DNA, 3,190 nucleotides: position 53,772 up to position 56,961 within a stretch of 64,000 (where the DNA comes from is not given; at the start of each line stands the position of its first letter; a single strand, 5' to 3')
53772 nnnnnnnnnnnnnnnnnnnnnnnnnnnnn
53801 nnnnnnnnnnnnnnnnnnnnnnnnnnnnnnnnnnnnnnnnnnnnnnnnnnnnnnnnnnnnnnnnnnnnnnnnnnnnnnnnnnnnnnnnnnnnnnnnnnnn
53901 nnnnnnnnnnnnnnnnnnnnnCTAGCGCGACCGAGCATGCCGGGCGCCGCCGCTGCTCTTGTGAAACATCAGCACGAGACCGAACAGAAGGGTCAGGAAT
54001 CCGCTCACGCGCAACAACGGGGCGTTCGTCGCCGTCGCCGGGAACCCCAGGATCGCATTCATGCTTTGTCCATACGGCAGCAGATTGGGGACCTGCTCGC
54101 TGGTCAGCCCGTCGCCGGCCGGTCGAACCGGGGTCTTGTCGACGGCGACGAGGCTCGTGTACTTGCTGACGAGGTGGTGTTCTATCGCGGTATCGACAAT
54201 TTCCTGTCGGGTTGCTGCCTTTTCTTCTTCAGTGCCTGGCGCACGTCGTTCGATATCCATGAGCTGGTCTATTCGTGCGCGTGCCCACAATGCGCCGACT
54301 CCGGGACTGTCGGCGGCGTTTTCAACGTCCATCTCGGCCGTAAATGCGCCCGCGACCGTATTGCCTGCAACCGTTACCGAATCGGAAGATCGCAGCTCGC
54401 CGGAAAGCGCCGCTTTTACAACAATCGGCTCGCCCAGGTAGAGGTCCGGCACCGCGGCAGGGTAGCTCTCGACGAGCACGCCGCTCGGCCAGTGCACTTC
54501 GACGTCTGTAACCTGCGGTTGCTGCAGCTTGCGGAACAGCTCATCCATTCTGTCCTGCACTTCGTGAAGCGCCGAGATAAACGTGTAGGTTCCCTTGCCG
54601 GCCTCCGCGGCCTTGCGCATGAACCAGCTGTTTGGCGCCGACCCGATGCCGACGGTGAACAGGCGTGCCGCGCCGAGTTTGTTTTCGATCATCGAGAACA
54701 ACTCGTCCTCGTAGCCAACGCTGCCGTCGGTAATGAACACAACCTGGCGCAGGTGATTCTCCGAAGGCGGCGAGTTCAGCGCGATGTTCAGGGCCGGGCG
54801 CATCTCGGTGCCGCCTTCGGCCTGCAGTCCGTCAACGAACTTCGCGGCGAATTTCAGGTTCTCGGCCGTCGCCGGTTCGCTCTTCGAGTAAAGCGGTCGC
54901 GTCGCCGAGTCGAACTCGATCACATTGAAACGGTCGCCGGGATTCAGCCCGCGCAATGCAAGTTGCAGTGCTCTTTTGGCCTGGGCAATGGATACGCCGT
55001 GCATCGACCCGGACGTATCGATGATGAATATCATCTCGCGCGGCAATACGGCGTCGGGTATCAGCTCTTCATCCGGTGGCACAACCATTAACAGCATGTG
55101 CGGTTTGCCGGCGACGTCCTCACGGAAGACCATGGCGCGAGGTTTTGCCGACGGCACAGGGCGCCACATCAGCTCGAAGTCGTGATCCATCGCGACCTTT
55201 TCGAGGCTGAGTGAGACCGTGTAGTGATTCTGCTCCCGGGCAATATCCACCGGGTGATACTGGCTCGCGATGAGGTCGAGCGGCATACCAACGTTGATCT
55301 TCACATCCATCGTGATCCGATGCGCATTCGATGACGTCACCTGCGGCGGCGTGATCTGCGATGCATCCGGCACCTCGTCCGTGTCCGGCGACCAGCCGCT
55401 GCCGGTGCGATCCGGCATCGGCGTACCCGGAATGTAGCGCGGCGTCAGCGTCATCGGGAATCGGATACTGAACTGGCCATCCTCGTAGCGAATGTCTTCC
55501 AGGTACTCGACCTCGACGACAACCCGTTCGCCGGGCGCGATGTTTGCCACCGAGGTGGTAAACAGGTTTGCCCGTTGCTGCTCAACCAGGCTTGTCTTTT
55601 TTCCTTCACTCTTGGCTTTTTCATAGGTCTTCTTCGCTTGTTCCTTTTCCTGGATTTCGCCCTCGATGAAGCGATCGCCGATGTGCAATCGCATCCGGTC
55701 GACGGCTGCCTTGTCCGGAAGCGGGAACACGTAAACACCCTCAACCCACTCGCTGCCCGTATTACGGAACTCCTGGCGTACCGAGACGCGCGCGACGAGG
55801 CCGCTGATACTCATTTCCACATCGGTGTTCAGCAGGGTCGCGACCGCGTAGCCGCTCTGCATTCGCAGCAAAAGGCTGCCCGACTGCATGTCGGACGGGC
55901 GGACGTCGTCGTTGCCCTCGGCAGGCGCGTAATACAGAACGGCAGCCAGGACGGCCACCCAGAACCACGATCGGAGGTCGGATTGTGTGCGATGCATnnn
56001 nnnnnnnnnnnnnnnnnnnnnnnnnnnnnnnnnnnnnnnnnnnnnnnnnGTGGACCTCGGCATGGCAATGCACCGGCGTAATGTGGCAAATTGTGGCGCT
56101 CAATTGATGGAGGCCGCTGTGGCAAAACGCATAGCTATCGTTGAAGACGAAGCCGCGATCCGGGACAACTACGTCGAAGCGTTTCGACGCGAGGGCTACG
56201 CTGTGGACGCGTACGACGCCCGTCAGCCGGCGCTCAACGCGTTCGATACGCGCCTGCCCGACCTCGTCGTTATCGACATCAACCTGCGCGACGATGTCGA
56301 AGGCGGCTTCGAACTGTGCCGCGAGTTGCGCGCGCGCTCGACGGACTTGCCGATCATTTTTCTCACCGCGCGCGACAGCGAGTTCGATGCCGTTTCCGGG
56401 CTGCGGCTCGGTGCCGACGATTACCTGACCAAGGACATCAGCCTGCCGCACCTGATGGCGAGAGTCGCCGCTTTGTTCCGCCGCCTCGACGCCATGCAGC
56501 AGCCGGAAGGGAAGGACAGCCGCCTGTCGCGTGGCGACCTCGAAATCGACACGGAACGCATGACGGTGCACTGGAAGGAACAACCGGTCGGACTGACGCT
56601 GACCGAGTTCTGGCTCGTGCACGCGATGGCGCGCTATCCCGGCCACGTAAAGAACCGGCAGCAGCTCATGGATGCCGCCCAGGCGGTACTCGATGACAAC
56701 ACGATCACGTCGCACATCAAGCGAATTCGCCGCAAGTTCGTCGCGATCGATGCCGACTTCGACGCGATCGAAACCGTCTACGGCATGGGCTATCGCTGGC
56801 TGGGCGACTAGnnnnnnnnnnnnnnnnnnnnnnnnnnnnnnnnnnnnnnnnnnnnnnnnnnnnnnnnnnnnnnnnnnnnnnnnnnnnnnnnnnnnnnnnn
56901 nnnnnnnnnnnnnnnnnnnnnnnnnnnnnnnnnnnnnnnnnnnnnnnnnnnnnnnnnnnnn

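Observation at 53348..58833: Complete Gram-negative 'dedicated sortase' system: sortase + single VIT/vWA target + divergent two-component system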

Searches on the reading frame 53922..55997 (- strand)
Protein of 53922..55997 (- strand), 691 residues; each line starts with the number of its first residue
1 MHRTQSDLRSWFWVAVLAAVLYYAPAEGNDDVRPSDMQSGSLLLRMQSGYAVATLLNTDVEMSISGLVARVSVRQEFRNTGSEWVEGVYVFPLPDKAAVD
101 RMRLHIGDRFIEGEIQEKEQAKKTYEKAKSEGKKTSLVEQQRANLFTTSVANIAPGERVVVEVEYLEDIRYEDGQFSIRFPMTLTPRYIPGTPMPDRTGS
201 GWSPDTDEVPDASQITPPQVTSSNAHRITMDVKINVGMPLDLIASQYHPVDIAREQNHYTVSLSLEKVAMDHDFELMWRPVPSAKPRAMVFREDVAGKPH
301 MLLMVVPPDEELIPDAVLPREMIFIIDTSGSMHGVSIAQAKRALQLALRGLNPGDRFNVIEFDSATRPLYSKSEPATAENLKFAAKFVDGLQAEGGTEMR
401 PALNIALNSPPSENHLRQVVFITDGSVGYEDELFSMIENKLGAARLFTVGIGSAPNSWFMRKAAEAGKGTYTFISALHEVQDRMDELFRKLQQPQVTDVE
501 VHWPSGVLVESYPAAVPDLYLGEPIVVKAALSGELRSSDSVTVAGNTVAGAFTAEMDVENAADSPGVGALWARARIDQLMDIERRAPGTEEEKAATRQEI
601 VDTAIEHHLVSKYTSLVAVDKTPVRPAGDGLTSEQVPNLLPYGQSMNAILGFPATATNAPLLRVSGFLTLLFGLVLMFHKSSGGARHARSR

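Call 3: search_protein_families(library=ncbifam, proteins=[window:53922-55997:-], max_evalue=0.001)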
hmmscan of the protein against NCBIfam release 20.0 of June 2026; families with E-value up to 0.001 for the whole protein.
window:53922-55997:- (691 aa): 1 family
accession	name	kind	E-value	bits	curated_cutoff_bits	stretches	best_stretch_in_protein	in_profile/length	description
TIGR03788.1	marine_srt_targ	equivalog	2.8e-233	775.9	551.65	1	56-678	1-625/629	marine proteobacterial sortase target protein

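Call 4: search_protein_families(library=pfam, proteins=[window:53922-55997:-], max_evalue=0.001)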
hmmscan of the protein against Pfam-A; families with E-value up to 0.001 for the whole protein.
window:53922-55997:- (691 aa): 5 families
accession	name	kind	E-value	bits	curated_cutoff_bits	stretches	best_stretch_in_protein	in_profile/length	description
PF08487.16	VIT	-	6.6e-37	126.5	26.5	1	56-165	2-111/111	Vault protein inter-alpha-trypsin domain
PF13768.12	VWA_3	-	1.5e-26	93.8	27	1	321-473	2-155/155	von Willebrand factor type A domain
PF13519.12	VWA_2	-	2e-13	51.3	27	1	322-425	1-106/107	von Willebrand factor type A domain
PF00092.34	VWA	-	2.9e-10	41.1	23.8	1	322-474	2-162/174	von Willebrand factor type A domain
PF13757.12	VIT_2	-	1e-09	38.6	23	1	54-119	13-78/78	Vault protein inter-alpha-trypsin domain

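Call 22: search_solved_structures(query=window:53922-55997:-, max_evalue=0.01)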
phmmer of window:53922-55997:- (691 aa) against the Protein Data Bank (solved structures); distinct sequences matched with E-value up to 0.01: 18.
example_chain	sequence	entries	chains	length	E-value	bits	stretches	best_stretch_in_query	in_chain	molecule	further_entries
11jf_P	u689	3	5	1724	2.2e-38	135.4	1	54-623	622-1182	Protein mono-ADP-ribosyltransferase PARP4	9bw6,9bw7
9c4f_I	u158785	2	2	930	1.2e-25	93.2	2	317-619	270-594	Inter-alpha-trypsin inhibitor heavy chain H4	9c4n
6fpy_A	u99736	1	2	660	1.6e-18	69.7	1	320-630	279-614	Inter-alpha-trypsin inhibitor heavy chain H1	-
6fpz_A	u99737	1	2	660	2.1e-17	66.1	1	320-630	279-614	Inter-alpha-trypsin inhibitor heavy chain H1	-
6jp8_F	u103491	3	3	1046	9e-07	30.9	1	207-496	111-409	Voltage-dependent calcium channel subunit alpha-2/delta-1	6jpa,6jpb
8eog_D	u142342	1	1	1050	9.1e-07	30.9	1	207-496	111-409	Voltage-dependent calcium channel subunit alpha-2/delta-1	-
6jp5_F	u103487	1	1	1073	9.3e-07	30.9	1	207-496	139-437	Voltage-dependent calcium channel subunit alpha-2/delta-1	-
7jpk_F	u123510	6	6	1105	9.9e-07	30.8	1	207-496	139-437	Voltage-dependent calcium channel subunit alpha-2/delta-1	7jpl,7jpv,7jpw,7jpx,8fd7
8e56_F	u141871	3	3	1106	9.9e-07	30.8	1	207-496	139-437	Voltage-dependent calcium channel subunit alpha-2/delta-1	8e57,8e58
5gjv_F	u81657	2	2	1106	9.9e-07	30.8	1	207-496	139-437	Voltage-dependent calcium channel subunit alpha-2/delta-1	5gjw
3jbr_F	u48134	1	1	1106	1e-06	30.7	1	207-496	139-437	Voltage-dependent calcium channel subunit alpha-2/delta-1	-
9vlg_A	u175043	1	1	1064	1.6e-06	30.1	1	265-496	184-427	Isoform 2 of Voltage-dependent calcium channel subunit alpha-2/delta-1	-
8hlp_F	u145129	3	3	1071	1.6e-06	30.1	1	265-496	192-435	Voltage-dependent calcium channel subunit alpha-2/delta-1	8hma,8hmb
7xlq_D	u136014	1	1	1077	1.6e-06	30.1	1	265-496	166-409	Voltage-dependent calcium channel subunit alpha-2/delta-1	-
8if3_A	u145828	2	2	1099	1.7e-06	30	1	265-496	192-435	Voltage-dependent calcium channel subunit alpha-2/delta-1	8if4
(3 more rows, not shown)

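Call 58: find_homologous_proteins(query=window:53922-55997:-, max_evalue=1e-10)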
Query window:53922-55997:- (691 aa): 7995 proteins with E <= 1e-10 among 8000 candidates; the best 120 are listed.
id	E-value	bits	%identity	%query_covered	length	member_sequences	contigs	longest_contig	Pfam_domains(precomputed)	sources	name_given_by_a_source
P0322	0.0e+0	1550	100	100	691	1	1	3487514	PF13768.13,PF13757.13,PF00092.35,PF13519.13,PF08487.17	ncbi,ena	-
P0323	0.0e+0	1257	80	99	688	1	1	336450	PF13768.13,PF13757.13,PF00092.35,PF13519.13,PF08487.17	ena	-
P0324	0.0e+0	1140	73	98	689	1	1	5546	PF13768.13,PF13757.13,PF00092.35,PF13519.13,PF08487.17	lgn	-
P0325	0.0e+0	1134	72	99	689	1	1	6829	PF13768.13,PF13757.13,PF00092.35,PF13519.13,PF08487.17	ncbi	ncbi:MAG: marine proteobacterial sortase target protein [Pseudomonadota bacterium]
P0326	0.0e+0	1111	72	100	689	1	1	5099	PF13768.13,PF13757.13,PF00092.35,PF13519.13,PF08487.17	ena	-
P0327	0.0e+0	1109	72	100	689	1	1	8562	PF13768.13,PF13757.13,PF00092.35,PF13519.13,PF08487.17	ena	-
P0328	0.0e+0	1109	73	96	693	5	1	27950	PF13768.13,PF13757.13,PF00092.35,PF13519.13,PF08487.17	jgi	jgi:Ca-activated chloride channel family protein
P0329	0.0e+0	1101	71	97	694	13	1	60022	PF13768.13,PF13757.13,PF00092.35,PF13519.13,PF08487.17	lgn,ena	-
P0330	0.0e+0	1097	72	97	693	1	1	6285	PF13768.13,PF13757.13,PF00092.35,PF13519.13,PF08487.17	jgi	jgi:Ca-activated chloride channel family protein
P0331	0.0e+0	1097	72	96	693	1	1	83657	PF13768.13,PF13757.13,PF00092.35,PF13519.13,PF08487.17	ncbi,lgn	-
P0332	0.0e+0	1093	70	96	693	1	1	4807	PF13768.13,PF13757.13,PF00092.35,PF13519.13,PF08487.17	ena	-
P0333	0.0e+0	1093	71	96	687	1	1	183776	PF13768.13,PF13757.13,PF00092.35,PF13519.13,PF08487.17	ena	-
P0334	0.0e+0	1091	71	96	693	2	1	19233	PF13768.13,PF13757.13,PF00092.35,PF13519.13,PF08487.17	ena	-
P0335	0.0e+0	1089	70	100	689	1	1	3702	PF13768.13,PF13757.13,PF00092.35,PF13519.13,PF08487.17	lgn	-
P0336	0.0e+0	1088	71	96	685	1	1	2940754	PF13768.13,PF13757.13,PF00092.35,PF13519.13,PF08487.17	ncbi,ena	-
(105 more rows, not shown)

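Call 59: find_encoding_contigs(protein=P0322, flank=3000, max_places=2)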
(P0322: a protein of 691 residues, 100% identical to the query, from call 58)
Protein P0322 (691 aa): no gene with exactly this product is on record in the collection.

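Call 67: predict_structure(alignment_id=A3)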
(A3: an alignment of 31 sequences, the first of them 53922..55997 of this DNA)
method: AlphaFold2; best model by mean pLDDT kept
length: 691 residues; sequences in the alignment: 31
mean_pLDDT: 67.2   pTM: 0.60
mean pLDDT of the five models: 67.2, 67.2, 66.3, 64.6, 60.9
residues with pLDDT >= 90: 33; 70-90: 334; 50-70: 171; < 50: 153
segments of 3 or more residues with pLDDT < 50: 1-7, 24-51, 88-92, 115-117, 132-150, 189-221, 611-659, 687-691
pLDDT, mean of each block of 10 residues (from residue 1): 42 64 45 34 31 67 84 76 54 56 62 50 57 44 41 66 79 80 55 43 38 40 66 81 81 82 71 77 84 87 83 63 85 77 87 88 83 90 90 74 79 78 73 71 72 67 70 75 76 72 85 70 82 83 79 85 84 84 69 79 73 39 34 31 36 39 68 72 52 39
secondary structure, 60 per line:
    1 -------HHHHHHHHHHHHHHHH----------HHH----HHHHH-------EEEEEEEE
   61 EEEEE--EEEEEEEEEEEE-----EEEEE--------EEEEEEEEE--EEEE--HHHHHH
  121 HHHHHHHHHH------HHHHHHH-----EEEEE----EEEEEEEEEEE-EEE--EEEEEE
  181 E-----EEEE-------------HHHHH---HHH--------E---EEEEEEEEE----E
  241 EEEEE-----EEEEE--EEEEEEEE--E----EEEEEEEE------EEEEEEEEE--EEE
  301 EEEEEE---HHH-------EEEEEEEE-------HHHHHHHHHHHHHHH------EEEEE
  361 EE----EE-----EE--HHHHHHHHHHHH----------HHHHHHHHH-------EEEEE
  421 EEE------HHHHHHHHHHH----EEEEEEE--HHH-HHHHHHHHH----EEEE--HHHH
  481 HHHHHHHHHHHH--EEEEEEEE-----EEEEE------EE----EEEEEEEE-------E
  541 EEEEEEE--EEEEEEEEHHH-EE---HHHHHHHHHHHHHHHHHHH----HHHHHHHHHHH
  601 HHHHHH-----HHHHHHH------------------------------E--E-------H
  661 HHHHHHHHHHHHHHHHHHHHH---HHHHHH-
elements in order (helices of 4 or more, strands of 3 or more residues): H8-23 H41-45 E53-65 E68-79 E85-89 E98-106 E109-112 H115-130 H137-143 E149-153 E158-168 E170-172 E175-181 E187-190 H204-208 E227-235 E240-245 E251-255 E258-265 E273-280 E287-295 E298-306 E320-327 H335-349 E356-362 H378-389 H400-408 E416-423 H430-440 E445-451 H458-466 E471-474 H477-492 E495-502 E508-512 E525-532 E540-547 E550-557 H567-585 H590-606 H612-618 H660-681 H685-690

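Call 70: fold_search(model_id=the predicted structure, library=pdb)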
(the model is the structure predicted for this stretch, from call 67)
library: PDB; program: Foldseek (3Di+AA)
matches with E <= 10: 939; with E <= 0.001: 207
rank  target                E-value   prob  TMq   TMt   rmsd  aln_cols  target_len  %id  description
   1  6fpy_B                1.7e-32  1.00  0.61  0.69   5.0       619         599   17  Inter-alpha-inhibitor heavy chain 1, wild type (released 2019-02-27)
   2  6fpy_A                1.9e-32  1.00  0.61  0.69   5.0       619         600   17  Inter-alpha-inhibitor heavy chain 1, wild type (released 2019-02-27)
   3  6fpz_A                4.0e-32  1.00  0.61  0.69   5.0       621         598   17  Inter-alpha-inhibitor heavy chain 1, D298A (released 2019-02-27)
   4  9e5c_4s               2.0e-23  1.00  0.49  0.43  11.1       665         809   16  Cryo-EM structure of 96 nm repeat of microtubule doublet from T. brucei flagellum (released 2025-03-12)
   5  4fx5                  3.3e-16  1.00  0.35  0.53   6.9       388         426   19  von Willebrand factor type A from Catenulispora acidiphila (released 2012-07-18)
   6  8s05_B                1.9e-15  1.00  0.35  0.59   7.7       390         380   16  ArnAB complex an archaeal ortholog of the Sec23/24 core motif (released 2025-10-29)
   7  8s05_A                1.5e-14  1.00  0.32  0.55  11.0       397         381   16  ArnAB complex an archaeal ortholog of the Sec23/24 core motif (released 2025-10-29)
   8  5a8j                  1.7e-12  1.00  0.30  0.52   8.2       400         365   15  Crystal structure of the ArnB paralog VWA2 from Sulfolobus acidocaldarius (released 2016-06-22)
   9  9c4f_I                1.5e-11  1.00  0.24  0.82   2.3       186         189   28  Infectious B19V capsid (released 2024-10-16)
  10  8fd7_D                3.5e-10  1.00  0.24  0.18  13.7       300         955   16  Structure of the human L-type voltage-gated calcium channel Cav1.2 complexed with gabapentin (released 2023-03-22)
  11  6bxb_B                6.8e-10  1.00  0.23  0.32   9.1       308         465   12  Crystal structure of an extended b3 integrin P33 (released 2018-08-01)
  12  8if3_A                7.6e-10  1.00  0.24  0.18  13.4       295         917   17  Structure of human alpha-2/delta-1 with mirogabalin (released 2023-04-05)
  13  7mix_D                1.0e-09  1.00  0.24  0.18  13.8       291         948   18  Human N-type voltage-gated calcium channel Cav2.2 in the presence of ziconotide at 3.0 Angstrom resolution (released 2021-07-07)
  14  8hmb_E                1.0e-09  1.00  0.24  0.18  23.9       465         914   14  Cryo-EM structure of human high-voltage activated L-type calcium channel CaV1.2 in complex with benidipine (BEN) (released 2024-04-24)
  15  8hlp_F                1.1e-09  1.00  0.24  0.18  12.9       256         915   20  Cryo-EM structure of human high-voltage activated L-type calcium channel CaV1.2 (apo) (released 2024-04-24)
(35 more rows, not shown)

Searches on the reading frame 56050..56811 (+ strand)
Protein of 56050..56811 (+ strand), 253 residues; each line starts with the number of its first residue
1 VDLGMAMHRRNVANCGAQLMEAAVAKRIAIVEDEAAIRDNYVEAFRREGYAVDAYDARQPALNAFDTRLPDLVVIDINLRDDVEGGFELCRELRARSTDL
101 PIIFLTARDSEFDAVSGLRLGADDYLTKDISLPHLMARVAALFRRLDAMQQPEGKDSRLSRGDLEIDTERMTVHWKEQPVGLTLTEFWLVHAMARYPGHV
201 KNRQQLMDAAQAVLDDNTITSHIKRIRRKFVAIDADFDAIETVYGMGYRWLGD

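Call 3: search_protein_families(library=ncbifam, proteins=[window:56050-56811:+], max_evalue=0.001)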
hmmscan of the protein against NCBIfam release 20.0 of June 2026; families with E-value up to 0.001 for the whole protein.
window:56050-56811:+ (253 aa): 79 families (the best 25 are shown)
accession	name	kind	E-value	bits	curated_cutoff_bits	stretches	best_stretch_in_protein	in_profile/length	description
TIGR03787.1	marine_sort_RR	equivalog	5.8e-116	385.8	335.7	1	26-251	1-226/227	proteobacterial dedicated sortase system response regulator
NF008296.0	PRK11083.1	equivalog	2.2e-56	190.8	273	1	26-249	4-224/228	two-component system response regulator CreB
TIGR02154.1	PhoB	equivalog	9.3e-46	155.9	296.2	1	25-249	2-224/226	phosphate regulon transcriptional regulator PhoB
NF007982.1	PRK10710.1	equivalog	4.1e-45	154.2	380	1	23-251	5-228/235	envelope stress response regulator BaeR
NF041733.1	resp_reg_CseB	equivalog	3.2e-40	137.9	350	1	27-249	2-225/228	two-component system response regulator CseB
NF045944.1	ResRegRpaBCyano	equivalog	9.6e-39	133.1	330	1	30-249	2-226/229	response regulator transcription factor RpaB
NF040689.1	MtrAB_MtrA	equivalog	6.8e-38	130.2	300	1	28-249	1-217/219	MtrAB system response regulator MtrA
NF053854.1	RespRegPhoBBctds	equivalog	1.5e-37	129.1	270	1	28-250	1-224/225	two-component system response regulator PhoB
NF040534.1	resp_reg_YycF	equivalog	9.4e-37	126.5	340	1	26-248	1-225/231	response regulator YycF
NF008034.0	PRK10766.1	equivalog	9.1e-36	123.5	275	1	25-249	2-225/231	two-component system response regulator TorR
NF041734.1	resp_reg_RppA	equivalog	9.5e-35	120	250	1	27-250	2-227/229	two-component system response regulator RppA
NF033120.0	vanR_FM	exception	1.1e-34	120.1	460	1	28-251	6-230/231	vancomycin resistance response regulator transcription factor, VanR-F/VanR-M family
NF033117.2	vanR_ACDEGLN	exception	2.4e-34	118.9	350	1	28-249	1-224/226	VanR-ABDEGLN family response regulator transcription factor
NF007928.2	PRK10643.1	equivalog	1.7e-33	116.1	330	1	27-249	2-215/216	two-component system response regulator PmrA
TIGR01387.1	cztR_silR_copR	subfamily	6.5e-32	110.9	279.2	1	28-248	1-216/218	heavy metal response regulator transcription factor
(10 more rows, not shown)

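Call 4: search_protein_families(library=pfam, proteins=[window:56050-56811:+], max_evalue=0.001)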
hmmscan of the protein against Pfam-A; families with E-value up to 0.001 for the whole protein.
window:56050-56811:+ (253 aa): 3 families
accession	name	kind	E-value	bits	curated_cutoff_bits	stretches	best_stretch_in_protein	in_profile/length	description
PF00072.30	Response_reg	-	4.1e-25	88.5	30.2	1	28-139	1-110/111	Response regulator receiver domain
PF00486.34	Trans_reg_C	-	2.4e-14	53.6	26.2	1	178-249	2-76/77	Transcriptional regulatory protein, C terminal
PF23198.2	PDE8A_N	-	0.00026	21.4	29.6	1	32-105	17-90/147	PDE8A-like, N-terminal domain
